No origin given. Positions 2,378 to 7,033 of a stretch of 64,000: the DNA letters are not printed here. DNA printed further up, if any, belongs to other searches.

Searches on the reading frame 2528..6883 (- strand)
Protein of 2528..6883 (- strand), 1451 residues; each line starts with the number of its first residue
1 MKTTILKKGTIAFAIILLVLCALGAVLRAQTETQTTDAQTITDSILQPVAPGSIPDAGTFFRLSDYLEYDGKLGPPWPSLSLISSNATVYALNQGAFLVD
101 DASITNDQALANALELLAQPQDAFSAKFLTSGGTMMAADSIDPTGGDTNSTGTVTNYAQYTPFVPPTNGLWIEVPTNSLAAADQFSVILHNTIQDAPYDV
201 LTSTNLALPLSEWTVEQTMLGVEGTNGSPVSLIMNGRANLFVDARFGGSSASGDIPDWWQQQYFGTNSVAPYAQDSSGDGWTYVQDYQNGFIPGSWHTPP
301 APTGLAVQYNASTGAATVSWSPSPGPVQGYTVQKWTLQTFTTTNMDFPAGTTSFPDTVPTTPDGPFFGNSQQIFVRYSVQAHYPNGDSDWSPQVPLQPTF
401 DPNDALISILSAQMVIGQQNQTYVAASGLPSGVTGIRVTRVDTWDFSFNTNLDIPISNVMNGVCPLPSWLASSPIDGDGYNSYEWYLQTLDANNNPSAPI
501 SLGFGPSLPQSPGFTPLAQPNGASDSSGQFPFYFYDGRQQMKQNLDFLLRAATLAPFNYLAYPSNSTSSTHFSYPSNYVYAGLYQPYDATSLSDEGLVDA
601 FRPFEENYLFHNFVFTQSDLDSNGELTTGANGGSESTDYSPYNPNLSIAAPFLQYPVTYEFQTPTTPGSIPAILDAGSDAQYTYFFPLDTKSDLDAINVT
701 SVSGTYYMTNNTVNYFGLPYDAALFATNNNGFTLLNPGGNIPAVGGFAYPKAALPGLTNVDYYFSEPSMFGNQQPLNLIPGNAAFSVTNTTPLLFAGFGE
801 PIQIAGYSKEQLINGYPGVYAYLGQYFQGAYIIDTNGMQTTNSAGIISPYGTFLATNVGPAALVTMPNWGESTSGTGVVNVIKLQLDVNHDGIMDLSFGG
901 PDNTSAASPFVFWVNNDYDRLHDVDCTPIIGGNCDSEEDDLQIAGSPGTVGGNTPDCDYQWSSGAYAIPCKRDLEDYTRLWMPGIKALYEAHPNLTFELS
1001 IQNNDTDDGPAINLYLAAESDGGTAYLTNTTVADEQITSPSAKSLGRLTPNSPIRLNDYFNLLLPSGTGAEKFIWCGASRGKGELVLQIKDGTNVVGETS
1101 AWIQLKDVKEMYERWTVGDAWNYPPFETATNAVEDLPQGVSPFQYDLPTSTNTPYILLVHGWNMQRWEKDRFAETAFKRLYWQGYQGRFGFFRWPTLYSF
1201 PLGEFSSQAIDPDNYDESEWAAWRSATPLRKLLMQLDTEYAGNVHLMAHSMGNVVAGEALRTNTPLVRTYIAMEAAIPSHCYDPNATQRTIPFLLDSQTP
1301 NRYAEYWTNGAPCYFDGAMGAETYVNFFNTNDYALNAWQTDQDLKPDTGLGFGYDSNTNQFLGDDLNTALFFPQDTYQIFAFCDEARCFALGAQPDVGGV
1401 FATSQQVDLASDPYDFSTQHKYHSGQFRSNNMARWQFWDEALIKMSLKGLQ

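Call 35: search_protein_families(library=pfam, proteins=[window:2528-6883:-], max_evalue=0.001)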
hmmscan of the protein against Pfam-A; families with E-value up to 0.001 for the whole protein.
window:2528-6883:- (1451 aa): 2 families
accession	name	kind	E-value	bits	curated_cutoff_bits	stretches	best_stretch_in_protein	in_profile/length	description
PF05990.18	DUF900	-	9.5e-05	22.4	20.5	1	1145-1261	11-113/232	Alpha/beta hydrolase of unknown function (DUF900)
PF12697.13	Abhydrolase_6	-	0.00015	23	26.3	1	1156-1326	1-142/217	Alpha/beta hydrolase family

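Call 60: search_protein_families(library=padloc, proteins=[window:2528-6883:-], max_evalue=0.01)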
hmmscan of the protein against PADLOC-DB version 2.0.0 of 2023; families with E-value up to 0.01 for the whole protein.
window:2528-6883:- (1451 aa): 0 families
